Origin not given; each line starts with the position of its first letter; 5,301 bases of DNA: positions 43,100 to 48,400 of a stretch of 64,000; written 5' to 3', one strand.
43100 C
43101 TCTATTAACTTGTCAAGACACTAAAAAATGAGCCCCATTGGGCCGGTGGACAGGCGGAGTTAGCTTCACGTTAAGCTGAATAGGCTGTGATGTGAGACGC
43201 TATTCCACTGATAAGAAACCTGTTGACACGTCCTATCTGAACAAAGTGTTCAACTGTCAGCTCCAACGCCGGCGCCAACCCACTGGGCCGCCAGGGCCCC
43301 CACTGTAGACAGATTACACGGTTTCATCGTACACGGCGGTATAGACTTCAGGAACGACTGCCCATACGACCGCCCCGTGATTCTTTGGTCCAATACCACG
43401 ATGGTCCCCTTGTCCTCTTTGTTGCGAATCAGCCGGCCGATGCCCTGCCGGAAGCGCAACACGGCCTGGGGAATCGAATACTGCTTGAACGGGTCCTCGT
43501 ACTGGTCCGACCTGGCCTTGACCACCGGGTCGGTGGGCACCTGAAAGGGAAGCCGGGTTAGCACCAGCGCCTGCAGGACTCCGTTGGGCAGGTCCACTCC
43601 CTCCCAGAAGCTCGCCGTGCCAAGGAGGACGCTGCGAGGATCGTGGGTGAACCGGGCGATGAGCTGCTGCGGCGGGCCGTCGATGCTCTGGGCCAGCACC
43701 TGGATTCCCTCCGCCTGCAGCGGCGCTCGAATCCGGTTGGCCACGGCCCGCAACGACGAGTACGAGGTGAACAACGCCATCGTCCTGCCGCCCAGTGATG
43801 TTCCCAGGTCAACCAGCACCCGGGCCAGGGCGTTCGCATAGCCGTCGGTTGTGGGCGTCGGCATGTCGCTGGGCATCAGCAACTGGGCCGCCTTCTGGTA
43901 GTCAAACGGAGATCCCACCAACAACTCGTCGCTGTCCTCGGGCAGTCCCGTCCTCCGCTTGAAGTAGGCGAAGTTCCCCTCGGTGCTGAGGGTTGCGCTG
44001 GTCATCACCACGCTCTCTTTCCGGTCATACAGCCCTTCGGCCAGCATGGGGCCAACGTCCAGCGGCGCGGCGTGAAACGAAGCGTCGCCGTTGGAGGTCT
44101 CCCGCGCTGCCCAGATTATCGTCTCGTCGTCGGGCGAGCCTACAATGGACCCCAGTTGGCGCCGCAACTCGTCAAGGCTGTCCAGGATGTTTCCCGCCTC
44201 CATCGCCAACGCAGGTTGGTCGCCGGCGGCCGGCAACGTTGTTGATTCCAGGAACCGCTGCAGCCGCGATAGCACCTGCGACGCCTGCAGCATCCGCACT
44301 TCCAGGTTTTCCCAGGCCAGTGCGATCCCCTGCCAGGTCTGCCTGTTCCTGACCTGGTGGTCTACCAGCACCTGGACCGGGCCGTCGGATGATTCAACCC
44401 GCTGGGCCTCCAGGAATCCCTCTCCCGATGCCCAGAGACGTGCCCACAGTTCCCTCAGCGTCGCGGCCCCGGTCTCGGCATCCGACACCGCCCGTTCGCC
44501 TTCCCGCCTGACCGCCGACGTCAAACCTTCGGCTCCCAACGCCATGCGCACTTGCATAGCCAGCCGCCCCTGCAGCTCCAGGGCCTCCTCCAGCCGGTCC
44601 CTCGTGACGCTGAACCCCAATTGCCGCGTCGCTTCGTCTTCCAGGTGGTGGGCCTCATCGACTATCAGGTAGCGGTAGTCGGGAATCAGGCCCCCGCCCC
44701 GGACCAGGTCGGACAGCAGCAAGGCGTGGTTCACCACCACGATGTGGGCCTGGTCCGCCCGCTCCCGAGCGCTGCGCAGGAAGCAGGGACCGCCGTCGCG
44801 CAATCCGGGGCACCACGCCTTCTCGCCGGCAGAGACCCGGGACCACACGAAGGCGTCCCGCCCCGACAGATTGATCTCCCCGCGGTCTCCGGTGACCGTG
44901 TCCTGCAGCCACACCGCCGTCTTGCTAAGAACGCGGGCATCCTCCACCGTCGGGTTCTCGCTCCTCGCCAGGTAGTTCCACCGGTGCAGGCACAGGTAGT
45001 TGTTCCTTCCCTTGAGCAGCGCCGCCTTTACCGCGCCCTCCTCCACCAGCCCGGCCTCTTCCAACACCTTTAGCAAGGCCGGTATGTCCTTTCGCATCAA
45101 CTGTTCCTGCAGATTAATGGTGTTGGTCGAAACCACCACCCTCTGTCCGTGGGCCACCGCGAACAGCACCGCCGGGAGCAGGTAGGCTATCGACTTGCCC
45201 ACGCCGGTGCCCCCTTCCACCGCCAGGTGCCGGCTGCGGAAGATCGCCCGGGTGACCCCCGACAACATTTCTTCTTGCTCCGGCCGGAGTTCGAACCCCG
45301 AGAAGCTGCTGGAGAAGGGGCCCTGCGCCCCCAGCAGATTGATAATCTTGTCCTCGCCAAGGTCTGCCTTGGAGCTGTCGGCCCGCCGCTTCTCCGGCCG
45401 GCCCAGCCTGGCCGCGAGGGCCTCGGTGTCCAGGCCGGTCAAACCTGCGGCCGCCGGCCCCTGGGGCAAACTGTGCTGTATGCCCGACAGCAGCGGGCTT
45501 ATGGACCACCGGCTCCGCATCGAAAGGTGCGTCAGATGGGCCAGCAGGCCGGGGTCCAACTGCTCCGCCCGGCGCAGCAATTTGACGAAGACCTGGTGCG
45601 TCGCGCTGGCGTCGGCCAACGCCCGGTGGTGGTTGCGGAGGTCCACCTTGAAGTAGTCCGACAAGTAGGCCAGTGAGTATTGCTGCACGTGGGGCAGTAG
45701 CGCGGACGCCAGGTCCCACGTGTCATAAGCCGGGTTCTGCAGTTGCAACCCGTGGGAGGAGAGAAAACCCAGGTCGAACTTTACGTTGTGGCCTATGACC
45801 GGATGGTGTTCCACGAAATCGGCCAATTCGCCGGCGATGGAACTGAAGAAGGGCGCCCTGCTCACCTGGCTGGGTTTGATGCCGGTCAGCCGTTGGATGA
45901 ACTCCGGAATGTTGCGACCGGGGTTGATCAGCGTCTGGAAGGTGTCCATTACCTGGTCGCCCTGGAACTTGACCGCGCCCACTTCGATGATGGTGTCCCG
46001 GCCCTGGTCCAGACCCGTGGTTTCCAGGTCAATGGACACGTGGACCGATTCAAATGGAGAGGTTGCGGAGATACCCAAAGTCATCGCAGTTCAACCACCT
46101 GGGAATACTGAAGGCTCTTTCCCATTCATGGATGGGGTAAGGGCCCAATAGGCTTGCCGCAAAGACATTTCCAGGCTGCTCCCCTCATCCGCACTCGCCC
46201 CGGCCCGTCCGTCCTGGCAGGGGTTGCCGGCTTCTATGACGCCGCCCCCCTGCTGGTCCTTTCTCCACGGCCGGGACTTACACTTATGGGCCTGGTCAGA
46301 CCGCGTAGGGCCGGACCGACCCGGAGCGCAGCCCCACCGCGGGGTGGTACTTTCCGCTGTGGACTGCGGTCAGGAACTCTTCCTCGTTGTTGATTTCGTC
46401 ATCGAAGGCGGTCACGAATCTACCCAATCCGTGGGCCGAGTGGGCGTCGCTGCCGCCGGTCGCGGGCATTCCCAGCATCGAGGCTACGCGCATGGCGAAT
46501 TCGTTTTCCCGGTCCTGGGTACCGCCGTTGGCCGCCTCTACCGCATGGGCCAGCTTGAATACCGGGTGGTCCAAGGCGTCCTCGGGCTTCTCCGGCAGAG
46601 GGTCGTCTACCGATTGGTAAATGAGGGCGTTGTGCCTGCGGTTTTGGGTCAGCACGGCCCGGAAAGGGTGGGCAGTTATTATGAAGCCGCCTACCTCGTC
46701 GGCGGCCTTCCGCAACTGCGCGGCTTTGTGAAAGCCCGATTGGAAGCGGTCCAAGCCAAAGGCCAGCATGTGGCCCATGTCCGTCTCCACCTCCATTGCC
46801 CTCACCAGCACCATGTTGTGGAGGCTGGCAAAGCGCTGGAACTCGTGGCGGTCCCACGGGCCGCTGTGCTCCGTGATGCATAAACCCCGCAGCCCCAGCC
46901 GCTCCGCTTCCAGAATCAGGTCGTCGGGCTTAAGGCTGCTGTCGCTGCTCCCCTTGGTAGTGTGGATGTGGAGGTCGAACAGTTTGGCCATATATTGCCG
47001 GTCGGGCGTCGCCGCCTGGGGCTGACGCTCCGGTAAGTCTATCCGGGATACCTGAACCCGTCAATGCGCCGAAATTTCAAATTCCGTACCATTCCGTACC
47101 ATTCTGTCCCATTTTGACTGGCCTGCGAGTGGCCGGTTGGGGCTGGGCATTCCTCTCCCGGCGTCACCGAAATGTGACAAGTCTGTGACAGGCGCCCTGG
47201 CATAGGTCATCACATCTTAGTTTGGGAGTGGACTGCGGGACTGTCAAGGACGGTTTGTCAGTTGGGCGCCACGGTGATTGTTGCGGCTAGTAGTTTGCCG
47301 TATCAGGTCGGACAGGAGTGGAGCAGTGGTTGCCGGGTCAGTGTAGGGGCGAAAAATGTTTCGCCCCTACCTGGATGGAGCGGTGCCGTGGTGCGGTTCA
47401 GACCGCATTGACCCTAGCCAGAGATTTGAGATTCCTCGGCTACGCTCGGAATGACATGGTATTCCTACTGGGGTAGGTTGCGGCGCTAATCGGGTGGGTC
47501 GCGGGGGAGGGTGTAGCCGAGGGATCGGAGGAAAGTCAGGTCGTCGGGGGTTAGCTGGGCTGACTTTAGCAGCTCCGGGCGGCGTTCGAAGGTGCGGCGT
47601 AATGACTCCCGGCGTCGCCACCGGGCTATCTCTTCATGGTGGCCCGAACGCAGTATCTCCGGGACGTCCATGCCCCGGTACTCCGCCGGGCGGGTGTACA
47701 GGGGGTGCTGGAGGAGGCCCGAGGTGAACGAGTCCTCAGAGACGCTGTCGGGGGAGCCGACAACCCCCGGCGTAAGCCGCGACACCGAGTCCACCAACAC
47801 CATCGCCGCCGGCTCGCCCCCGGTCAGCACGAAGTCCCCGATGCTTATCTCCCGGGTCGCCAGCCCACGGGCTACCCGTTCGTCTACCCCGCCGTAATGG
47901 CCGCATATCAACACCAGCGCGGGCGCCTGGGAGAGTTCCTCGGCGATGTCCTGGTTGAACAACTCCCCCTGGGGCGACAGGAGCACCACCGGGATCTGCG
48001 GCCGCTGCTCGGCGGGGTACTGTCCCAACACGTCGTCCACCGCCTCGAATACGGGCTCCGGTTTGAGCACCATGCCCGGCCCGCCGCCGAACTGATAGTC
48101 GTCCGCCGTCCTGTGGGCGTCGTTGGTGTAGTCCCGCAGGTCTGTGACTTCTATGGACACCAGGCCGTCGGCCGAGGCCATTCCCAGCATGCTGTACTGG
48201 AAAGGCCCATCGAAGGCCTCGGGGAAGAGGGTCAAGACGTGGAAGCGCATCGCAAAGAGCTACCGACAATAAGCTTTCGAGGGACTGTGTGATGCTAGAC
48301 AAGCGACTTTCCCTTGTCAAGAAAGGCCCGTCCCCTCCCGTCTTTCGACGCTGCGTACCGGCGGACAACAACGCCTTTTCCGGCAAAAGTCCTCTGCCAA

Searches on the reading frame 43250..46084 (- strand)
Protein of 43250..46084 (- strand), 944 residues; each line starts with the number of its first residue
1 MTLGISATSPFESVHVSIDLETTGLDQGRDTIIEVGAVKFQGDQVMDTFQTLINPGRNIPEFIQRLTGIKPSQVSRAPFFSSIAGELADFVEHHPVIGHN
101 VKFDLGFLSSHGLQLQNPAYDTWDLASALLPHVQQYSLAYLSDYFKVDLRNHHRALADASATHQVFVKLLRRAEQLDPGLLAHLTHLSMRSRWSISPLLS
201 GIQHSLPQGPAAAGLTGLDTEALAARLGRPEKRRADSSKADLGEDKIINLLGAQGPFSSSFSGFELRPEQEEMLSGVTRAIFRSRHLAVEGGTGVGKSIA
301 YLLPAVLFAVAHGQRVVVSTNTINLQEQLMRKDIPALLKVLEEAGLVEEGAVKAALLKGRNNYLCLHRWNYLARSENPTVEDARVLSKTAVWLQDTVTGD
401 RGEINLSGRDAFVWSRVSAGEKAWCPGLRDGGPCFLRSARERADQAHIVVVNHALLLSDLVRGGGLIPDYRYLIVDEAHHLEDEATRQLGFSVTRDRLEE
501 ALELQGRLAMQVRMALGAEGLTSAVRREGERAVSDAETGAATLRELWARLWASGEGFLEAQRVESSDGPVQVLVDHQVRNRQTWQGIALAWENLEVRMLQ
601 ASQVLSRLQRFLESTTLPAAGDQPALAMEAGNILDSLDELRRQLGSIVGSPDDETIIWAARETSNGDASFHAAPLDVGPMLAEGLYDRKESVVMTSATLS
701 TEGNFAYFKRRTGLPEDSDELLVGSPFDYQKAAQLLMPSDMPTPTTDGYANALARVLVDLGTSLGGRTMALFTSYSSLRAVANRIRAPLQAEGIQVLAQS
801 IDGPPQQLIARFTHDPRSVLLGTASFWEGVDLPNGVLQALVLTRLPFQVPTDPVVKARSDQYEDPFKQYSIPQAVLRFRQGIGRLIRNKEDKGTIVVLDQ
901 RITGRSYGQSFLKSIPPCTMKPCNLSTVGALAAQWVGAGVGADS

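Call 25: search_protein_families(library=ncbifam, proteins=[window:43250-46084:-], max_evalue=0.001)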
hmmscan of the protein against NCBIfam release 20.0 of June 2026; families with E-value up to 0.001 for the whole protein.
window:43250-46084:- (944 aa): 34 families (the best 25 are shown)
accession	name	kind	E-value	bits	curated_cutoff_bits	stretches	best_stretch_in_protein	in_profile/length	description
NF005981.0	PRK08074.1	equivalog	4.3e-205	683.6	789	1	15-928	5-921/931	ATP-dependent DNA helicase DinG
TIGR01407.1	dinG_rel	hypoth_equivalog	3.6e-160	535.1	547.7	1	15-917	2-869/889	putative DnaQ family exonuclease/DinG family helicase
NF053712.1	repair_DEAH_YoaA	equivalog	6.2e-146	487.7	680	1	250-920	3-618/630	DNA repair helicase YoaA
NF008729.0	PRK11747.1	equivalog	3.3e-105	353.1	598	1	259-919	19-698/703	ATP-dependent DNA helicase DinG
NF005569.0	PRK07246.1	equivalog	1.5e-87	294.7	794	3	16-188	10-185/820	bifunctional DnaQ family exonuclease/ATP-dependent helicase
NF005906.0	PRK07883.1-4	equivalog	1.5e-43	149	495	1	14-174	7-172/563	DEDD exonuclease domain-containing protein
NF001688.0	PRK00448.1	equivalog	3.9e-38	130.7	873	1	12-177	422-592/1445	PolC-type DNA polymerase III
NF005907.0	PRK07883.1-5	equivalog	8e-37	126.9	454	1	15-185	30-207/584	DEDD exonuclease domain-containing protein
TIGR03117.2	cas_csf4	equivalog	2e-34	118.9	400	3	747-912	615-788/800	type IV CRISPR-associated DEAD/DEAH-box helicase Csf4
NF005905.0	PRK07883.1-3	equivalog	2.2e-34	119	508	1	12-184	23-202/581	DEDD exonuclease domain-containing protein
NF005289.0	PRK06807.1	equivalog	2.4e-33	115.7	335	1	15-172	10-171/313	3'-5' exonuclease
NF006316.0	PRK08517.1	equivalog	1.3e-32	113.2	247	1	9-170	66-230/270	3'-5' exonuclease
TIGR01405.1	polC_Gram_pos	equivalog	2.7e-32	111.5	1043.45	1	13-176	189-357/1211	DNA polymerase III subunit alpha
NF005904.0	PRK07883.1-2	equivalog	9.1e-31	106.8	969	1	10-175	27-199/584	DEDD exonuclease domain-containing protein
NF005836.0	PRK07740.1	equivalog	1.5e-27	96.6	261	1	9-177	54-230/244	hypothetical protein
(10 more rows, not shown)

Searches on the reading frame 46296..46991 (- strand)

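Call 25: search_protein_families(library=ncbifam, proteins=[window:46296-46991:-], max_evalue=0.001)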
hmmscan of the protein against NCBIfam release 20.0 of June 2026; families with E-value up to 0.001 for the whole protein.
window:46296-46991:- (231 aa): 6 families
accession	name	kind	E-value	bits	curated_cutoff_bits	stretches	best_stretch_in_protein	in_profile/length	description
NF038032.1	CehA_McbA_metalo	domain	1.4e-22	80.5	80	1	5-214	5-212/315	CehA/McbA family metallohydrolase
NF041577.1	nside_bi_sphtase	equivalog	9.9e-07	28.2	400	1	5-73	4-70/276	3',5'-nucleoside bisphosphate phosphatase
NF047791.1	RNaseRnm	equivalog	0.00015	21.2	375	1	4-53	2-49/275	RNase RNM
NF006702.0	PRK09248.1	domain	0.00016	21.3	264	0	3-43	3-42/246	PHP domain-containing protein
TIGR01856.1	hisJ_fam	subfamily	0.00018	21.3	90.2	0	5-44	1-39/252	histidinol-phosphatase HisJ family protein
NF004981.0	PRK06361.1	equivalog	0.00034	20.1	117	1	5-44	2-39/217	histidinol phosphate phosphatase domain-containing protein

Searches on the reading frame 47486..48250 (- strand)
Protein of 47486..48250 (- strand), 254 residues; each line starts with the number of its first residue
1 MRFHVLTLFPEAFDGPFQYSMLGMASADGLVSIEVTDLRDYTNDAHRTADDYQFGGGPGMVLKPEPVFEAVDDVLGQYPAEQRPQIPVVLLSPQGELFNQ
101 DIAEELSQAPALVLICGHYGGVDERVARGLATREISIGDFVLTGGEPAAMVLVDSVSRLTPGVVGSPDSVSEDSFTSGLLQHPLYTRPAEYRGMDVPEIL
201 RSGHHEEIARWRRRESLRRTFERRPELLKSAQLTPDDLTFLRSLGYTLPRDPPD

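Call 25: search_protein_families(library=ncbifam, proteins=[window:47486-48250:-], max_evalue=0.001)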
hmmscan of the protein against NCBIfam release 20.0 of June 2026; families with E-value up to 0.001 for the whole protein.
window:47486-48250:- (254 aa): 2 families
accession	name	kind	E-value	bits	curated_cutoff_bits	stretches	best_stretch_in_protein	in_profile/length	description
NF000648.1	PRK00026.1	equivalog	1.1e-89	299.4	220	1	1-228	1-221/221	tRNA (guanosine(37)-N1)-methyltransferase TrmD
TIGR00088.1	trmD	equivalog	9.9e-84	280.2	195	1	1-232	1-225/233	tRNA (guanosine(37)-N1)-methyltransferase TrmD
